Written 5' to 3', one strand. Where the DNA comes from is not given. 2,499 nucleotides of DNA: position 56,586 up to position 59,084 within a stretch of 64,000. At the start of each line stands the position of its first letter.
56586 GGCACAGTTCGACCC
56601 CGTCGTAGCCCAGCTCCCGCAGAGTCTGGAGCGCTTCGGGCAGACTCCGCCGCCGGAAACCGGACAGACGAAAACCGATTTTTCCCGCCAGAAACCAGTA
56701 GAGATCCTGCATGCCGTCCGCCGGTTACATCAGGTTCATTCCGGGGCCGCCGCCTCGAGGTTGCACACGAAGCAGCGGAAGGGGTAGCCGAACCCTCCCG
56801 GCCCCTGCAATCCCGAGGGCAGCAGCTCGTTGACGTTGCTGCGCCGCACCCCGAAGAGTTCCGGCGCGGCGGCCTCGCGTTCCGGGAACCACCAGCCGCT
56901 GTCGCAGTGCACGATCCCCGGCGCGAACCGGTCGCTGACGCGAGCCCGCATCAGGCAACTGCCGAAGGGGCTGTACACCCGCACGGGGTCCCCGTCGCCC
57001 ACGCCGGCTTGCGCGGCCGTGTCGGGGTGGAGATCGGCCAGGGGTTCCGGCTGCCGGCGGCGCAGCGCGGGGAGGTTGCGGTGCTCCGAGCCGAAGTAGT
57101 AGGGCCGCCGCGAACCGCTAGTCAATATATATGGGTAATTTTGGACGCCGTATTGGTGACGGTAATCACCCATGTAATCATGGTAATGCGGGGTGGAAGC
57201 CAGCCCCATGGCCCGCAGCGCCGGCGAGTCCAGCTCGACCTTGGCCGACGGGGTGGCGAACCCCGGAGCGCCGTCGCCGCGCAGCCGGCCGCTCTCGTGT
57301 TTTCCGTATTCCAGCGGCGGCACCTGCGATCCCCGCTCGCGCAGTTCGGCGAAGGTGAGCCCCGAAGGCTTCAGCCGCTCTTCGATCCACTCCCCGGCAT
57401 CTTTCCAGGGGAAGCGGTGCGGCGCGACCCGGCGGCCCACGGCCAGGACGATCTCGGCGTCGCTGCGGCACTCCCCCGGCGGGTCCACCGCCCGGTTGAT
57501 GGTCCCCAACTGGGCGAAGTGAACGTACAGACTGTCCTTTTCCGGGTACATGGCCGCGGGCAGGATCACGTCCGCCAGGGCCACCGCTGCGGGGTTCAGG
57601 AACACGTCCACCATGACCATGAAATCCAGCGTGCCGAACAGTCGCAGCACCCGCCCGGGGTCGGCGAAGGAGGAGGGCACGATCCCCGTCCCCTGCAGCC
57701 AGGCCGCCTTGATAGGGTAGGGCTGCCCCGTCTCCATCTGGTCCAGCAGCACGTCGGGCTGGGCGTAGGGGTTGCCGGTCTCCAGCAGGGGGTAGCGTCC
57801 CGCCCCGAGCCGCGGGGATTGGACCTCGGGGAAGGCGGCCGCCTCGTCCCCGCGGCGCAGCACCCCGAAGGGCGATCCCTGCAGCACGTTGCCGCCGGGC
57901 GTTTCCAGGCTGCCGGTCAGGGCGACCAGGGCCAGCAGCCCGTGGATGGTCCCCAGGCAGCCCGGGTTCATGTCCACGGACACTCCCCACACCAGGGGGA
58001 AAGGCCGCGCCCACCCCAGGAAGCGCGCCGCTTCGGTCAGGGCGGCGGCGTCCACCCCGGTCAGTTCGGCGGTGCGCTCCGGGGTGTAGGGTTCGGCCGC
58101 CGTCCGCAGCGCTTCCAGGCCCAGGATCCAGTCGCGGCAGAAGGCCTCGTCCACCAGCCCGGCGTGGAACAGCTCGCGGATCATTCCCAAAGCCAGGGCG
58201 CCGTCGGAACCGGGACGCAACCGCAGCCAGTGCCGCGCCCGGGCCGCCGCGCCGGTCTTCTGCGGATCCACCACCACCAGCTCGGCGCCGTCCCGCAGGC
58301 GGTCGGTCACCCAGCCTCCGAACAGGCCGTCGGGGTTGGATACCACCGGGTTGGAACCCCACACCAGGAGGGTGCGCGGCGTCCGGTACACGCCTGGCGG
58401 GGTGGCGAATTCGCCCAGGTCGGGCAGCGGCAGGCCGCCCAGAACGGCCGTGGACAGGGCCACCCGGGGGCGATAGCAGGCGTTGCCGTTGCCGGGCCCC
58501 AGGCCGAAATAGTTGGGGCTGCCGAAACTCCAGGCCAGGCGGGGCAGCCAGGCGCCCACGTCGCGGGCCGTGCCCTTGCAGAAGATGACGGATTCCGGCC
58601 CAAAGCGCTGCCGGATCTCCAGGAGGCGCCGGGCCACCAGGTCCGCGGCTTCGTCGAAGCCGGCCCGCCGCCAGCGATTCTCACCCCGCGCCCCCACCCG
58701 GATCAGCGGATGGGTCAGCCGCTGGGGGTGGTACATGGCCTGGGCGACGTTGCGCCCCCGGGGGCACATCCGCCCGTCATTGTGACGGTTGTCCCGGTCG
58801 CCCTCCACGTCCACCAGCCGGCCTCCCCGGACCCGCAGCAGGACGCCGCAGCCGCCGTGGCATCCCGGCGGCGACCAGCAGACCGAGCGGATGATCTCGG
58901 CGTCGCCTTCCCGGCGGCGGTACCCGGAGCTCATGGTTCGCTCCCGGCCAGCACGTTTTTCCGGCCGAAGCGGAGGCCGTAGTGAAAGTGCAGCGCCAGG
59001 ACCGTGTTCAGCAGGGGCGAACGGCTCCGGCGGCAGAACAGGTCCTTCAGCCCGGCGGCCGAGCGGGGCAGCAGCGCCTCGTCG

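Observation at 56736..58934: Molybdopterin oxidoreductase embedded in the radical SAM operon, with its own mobA at the operon end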

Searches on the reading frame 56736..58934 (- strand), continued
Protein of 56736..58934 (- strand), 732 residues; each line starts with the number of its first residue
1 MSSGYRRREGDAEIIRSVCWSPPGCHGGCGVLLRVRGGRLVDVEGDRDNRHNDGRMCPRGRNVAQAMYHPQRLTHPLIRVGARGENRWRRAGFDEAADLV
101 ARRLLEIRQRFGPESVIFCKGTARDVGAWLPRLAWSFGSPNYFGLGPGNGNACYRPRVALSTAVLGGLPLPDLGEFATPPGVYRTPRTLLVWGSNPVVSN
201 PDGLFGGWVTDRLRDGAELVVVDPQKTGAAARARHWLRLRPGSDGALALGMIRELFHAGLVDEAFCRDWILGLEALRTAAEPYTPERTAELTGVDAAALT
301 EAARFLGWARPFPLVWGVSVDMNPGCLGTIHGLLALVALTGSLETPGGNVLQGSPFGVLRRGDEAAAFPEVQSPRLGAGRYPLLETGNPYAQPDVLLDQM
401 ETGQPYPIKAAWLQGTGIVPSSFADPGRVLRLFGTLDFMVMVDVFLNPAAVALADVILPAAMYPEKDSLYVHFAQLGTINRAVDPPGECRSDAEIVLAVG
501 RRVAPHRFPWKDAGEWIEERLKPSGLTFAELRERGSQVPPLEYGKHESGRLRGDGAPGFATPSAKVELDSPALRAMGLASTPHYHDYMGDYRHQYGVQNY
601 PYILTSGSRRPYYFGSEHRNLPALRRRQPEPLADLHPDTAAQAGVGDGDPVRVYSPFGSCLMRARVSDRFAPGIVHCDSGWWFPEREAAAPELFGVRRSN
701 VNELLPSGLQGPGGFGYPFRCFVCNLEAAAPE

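Call 57: fold_search(model_id=the predicted structure, library=pdb)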
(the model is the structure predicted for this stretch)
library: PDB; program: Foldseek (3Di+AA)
matches with E <= 10: 995; with E <= 0.001: 179
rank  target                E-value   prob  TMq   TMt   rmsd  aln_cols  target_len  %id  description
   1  2e7z                  9.0e-57  1.00  0.87  0.88   3.0       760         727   26  Acetylene Hydratase from Pelobacter acetylenicus (released 2007-02-27)
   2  2vpw_A                3.3e-49  1.00  0.79  0.79   5.3       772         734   26  Polysulfide reductase with bound menaquinone (released 2008-06-10)
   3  8j83_A                2.4e-48  1.00  0.77  0.62   5.7       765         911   22  Crystal structure of formate dehydrogenase from Methylorubrum extorquens AM1 (released 2023-10-11)
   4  7vw6_A                3.8e-48  1.00  0.76  0.62   5.8       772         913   22  Cryo-EM Structure of Formate Dehydrogenase 1 from Methylorubrum extorquens AM1 (released 2022-06-01)
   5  1fdi                  1.1e-46  1.00  0.75  0.77   6.3       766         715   23  OXIDIZED FORM OF FORMATE DEHYDROGENASE H FROM E. COLI COMPLEXED WITH THE INHIBITOR NITRITE (released 1997-08-20)
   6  6cz7_C                4.7e-46  1.00  0.81  0.74   4.4       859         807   20  The arsenate respiratory reductase (Arr) complex from Shewanella sp. ANA-3 (released 2018-08-15)
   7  6cz7_A                1.2e-45  1.00  0.82  0.74   4.3       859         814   20  The arsenate respiratory reductase (Arr) complex from Shewanella sp. ANA-3 (released 2018-08-15)
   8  8rqz_C                1.5e-45  1.00  0.75  0.57   6.0       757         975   22  Crystal structure of Molybdenum bispyranopterin guanine dinucleotide formate dehydrogenases ForCE1 from Bacillus subti (released 2025-08-06)
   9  7z0t_A                8.7e-45  1.00  0.77  0.79   5.5       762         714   23  Structure of the Escherichia coli formate hydrogenlyase complex (aerobic preparation, composite structure) (released 2022-09-28)
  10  2v3v                  1.6e-44  1.00  0.76  0.77   5.8       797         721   20  A New Catalytic Mechanism of Periplasmic Nitrate Reductase from Desulfovibrio desulfuricans ATCC 27774 from Crystallogra (released 2008-03-18)
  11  2v45                  1.8e-44  1.00  0.77  0.78   6.0       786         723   20  A New Catalytic Mechanism of Periplasmic Nitrate Reductase from Desulfovibrio desulfuricans ATCC 27774 from Crystallogra (released 2008-03-18)
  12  2nap                  2.2e-44  1.00  0.75  0.76   6.0       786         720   19  DISSIMILATORY NITRATE REDUCTASE (NAP) FROM DESULFOVIBRIO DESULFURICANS (released 1999-09-19)
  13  2jio                  4.3e-44  1.00  0.75  0.77   6.0       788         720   20  A New Catalytic Mechanism of Periplasmic Nitrate Reductase from Desulfovibrio desulfuricans ATCC 27774 from Crystallogra (released 2008-03-18)
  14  9vap_A                2.6e-43  1.00  0.79  0.65   6.2       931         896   18  Cryo-EM structure of formate dehydrogenase from Shewanella oneidensis MR-1 (SoFdhAB) (released 2026-04-08)
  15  5e7o_A                5.2e-43  1.00  0.75  0.62   7.9       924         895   18  Crystal structure of the perchlorate reductase PcrAB mutant W461E of PcrA from Azospira suillum PS (released 2016-03-09)
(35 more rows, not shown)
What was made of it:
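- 56736..58934 (-): Mo/W bis-MGD enzyme, 732 aa, catechol-dehydroxylase class (soluble Cldh/Dodh type), rSAM-cluster-associated subclade. Foldseek best hit is acetylene hydratase at TM 0.87 (call 57).
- On Pyrogallol-phloroglucinol transhydroxylase: Ranked 43rd by fold (TM 0.74; call 57).
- Closest known: Acetylene hydratase. Same: Best structural match (TM 0.87/0.88, rmsd 3.0, 26% identity; call 57).
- Acetylene hydratase is the closest solved structure (TM 0.87, rmsd 3.0; call 57).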

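Call 61: list_cluster_members(proteins=[P0006, P0007, P0010, P0012, P0013, P0016, P0020, P0029, P0034, P0043])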
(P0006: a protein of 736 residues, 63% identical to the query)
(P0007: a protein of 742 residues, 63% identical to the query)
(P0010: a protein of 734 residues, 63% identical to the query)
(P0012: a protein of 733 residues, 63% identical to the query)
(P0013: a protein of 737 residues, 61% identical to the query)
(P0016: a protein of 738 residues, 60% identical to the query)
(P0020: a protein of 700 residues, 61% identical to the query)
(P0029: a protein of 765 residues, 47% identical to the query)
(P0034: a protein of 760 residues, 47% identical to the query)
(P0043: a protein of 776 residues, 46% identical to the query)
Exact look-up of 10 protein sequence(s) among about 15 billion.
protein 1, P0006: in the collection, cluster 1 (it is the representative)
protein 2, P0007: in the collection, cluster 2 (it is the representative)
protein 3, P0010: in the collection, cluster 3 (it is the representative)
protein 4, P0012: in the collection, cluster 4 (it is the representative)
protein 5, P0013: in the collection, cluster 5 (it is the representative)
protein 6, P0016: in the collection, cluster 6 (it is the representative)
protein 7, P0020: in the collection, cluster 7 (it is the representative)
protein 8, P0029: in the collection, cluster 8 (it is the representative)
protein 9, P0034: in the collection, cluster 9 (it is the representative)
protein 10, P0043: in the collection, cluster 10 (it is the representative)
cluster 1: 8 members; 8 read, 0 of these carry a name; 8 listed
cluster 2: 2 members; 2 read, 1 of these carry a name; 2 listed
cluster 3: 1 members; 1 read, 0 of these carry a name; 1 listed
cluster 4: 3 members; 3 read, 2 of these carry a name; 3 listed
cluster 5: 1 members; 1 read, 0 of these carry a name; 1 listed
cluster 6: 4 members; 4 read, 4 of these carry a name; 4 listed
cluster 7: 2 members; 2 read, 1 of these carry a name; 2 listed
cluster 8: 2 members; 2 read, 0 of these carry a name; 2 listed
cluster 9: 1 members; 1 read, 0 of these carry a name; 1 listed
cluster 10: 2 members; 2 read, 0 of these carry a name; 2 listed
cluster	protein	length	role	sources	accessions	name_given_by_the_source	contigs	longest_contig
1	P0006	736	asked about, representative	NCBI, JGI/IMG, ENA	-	-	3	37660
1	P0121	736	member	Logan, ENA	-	-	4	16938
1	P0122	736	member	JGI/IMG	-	-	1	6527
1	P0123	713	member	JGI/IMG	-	-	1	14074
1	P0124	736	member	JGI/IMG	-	-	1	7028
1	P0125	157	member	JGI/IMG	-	-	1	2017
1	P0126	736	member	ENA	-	-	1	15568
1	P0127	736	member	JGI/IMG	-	-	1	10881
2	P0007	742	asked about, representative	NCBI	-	-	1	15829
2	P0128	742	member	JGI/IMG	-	anaerobic selenocysteine-containing dehydrogenase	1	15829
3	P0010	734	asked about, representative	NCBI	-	-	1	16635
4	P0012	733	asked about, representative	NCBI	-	-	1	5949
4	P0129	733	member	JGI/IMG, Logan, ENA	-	anaerobic selenocysteine-containing dehydrogenase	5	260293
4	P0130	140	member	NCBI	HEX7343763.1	MAG TPA: molybdopterin dinucleotide binding domain-containing protein, partial [bacterium]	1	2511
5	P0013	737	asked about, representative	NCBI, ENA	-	-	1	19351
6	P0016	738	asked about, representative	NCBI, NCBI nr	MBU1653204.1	molybdopterin-dependent oxidoreductase [bacterium]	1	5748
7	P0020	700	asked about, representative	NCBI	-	-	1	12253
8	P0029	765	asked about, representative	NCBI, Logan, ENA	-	-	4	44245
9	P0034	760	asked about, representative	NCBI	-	-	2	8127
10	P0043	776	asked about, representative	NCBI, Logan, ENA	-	-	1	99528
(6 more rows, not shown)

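Call 75: find_related_loci(query=A2, collection=metagenome_contigs, flank=10000)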
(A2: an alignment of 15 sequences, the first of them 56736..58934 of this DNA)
Query A2 (732 aa) in metagenome_contigs; peptide patterns used: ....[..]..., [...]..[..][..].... (x = any residue, [..] = any of these).
600 stretches matched a pattern (row limit reached: there are more); 342 encode a relative of the query (tblastn E <= 1e-3); the best 80 are kept; 79 distinct loci.
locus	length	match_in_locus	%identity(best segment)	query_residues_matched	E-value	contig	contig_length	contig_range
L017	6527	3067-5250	63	5-729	0e+0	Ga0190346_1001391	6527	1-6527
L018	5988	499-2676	47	5-727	0e+0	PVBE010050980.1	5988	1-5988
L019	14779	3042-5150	43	7-727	0e+0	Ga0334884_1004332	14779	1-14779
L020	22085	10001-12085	43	15-727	0e+0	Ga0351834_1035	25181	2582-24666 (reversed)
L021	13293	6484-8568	43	15-727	0e+0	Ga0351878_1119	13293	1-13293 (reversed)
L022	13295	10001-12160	40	14-716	5e-176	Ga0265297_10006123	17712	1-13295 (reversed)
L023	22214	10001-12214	38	6-729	1e-174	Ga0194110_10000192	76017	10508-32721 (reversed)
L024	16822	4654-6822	40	11-716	6e-173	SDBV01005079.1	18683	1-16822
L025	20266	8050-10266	40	6-726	3e-172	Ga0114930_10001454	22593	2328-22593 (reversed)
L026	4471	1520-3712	38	13-729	6e-178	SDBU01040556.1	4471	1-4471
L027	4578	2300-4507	40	8-726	5e-177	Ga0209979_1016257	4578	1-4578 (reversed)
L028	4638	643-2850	40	8-726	7e-177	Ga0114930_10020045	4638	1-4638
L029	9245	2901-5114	38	6-729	4e-171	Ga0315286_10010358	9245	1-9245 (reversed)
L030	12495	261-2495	38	1-726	4e-171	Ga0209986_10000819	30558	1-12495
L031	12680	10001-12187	38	15-729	2e-170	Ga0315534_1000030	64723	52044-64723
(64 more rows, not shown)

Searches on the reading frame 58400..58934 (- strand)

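Call 39: search_solved_structures(query=window:58400-58934:-, max_evalue=1e-8, show_alignments=5)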
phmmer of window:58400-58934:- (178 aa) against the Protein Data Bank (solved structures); distinct sequences matched with E-value up to 1e-8: 21.
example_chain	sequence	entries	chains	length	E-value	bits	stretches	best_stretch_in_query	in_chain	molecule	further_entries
2vpw_A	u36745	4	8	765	2.5e-24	89.3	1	12-166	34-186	THIOSULFATE REDUCTASE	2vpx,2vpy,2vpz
7bkb_D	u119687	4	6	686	8.6e-14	54.9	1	11-118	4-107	Formate dehydrogenase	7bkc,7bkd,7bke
2jio_A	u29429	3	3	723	1.2e-12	51.1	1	24-166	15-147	PERIPLASMIC NITRATE REDUCTASE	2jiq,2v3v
2jim_A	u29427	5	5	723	5e-12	49.1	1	24-166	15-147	PERIPLASMIC NITRATE REDUCTASE | PROTEIN (PERIPLASMIC NITRATE REDUCTASE)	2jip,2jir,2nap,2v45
7qv7_S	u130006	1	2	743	5.6e-11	45.7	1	15-125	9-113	Hydrogen dependent carbon dioxide reductase subunit FdhF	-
4ydd_A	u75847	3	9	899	2.2e-10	43.8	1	52-116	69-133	DMSO reductase family type II enzyme, molybdopterin subunit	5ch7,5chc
5e7o_A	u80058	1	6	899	2.2e-10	43.8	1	52-116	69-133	DMSO reductase family type II enzyme, molybdopterin subunit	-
1ogy_A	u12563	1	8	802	8.4e-10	41.9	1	10-116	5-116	PERIPLASMIC NITRATE REDUCTASE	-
2nya_A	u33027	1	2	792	3.6e-09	39.8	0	25-118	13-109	Periplasmic nitrate reductase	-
9vap_A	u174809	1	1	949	3.8e-09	39.7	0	12-124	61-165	Formate dehydrogenase molybdopterin-binding subunit FdhA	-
9qm0_A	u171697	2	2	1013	6.8e-09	38.9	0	25-109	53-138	Formate dehydrogenase, alpha subunit, selenocysteine-containing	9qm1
6sdr_A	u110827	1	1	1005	6.8e-09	38.9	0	25-109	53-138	Formate dehydrogenase, alpha subunit, selenocysteine-containing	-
6sdv_A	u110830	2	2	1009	6.9e-09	38.9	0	25-109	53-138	Formate dehydrogenase, alpha subunit, selenocysteine-containing,Formate dehydrogenase, alp | Formate dehydrogenase, alpha subunit, selenocysteine-containing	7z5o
9rk0_A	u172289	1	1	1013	6.9e-09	38.9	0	25-109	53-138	Formate dehydrogenase, alpha subunit, selenocysteine-containing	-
8cm4_A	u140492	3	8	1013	6.9e-09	38.9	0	25-109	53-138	Formate dehydrogenase, alpha subunit, selenocysteine-containing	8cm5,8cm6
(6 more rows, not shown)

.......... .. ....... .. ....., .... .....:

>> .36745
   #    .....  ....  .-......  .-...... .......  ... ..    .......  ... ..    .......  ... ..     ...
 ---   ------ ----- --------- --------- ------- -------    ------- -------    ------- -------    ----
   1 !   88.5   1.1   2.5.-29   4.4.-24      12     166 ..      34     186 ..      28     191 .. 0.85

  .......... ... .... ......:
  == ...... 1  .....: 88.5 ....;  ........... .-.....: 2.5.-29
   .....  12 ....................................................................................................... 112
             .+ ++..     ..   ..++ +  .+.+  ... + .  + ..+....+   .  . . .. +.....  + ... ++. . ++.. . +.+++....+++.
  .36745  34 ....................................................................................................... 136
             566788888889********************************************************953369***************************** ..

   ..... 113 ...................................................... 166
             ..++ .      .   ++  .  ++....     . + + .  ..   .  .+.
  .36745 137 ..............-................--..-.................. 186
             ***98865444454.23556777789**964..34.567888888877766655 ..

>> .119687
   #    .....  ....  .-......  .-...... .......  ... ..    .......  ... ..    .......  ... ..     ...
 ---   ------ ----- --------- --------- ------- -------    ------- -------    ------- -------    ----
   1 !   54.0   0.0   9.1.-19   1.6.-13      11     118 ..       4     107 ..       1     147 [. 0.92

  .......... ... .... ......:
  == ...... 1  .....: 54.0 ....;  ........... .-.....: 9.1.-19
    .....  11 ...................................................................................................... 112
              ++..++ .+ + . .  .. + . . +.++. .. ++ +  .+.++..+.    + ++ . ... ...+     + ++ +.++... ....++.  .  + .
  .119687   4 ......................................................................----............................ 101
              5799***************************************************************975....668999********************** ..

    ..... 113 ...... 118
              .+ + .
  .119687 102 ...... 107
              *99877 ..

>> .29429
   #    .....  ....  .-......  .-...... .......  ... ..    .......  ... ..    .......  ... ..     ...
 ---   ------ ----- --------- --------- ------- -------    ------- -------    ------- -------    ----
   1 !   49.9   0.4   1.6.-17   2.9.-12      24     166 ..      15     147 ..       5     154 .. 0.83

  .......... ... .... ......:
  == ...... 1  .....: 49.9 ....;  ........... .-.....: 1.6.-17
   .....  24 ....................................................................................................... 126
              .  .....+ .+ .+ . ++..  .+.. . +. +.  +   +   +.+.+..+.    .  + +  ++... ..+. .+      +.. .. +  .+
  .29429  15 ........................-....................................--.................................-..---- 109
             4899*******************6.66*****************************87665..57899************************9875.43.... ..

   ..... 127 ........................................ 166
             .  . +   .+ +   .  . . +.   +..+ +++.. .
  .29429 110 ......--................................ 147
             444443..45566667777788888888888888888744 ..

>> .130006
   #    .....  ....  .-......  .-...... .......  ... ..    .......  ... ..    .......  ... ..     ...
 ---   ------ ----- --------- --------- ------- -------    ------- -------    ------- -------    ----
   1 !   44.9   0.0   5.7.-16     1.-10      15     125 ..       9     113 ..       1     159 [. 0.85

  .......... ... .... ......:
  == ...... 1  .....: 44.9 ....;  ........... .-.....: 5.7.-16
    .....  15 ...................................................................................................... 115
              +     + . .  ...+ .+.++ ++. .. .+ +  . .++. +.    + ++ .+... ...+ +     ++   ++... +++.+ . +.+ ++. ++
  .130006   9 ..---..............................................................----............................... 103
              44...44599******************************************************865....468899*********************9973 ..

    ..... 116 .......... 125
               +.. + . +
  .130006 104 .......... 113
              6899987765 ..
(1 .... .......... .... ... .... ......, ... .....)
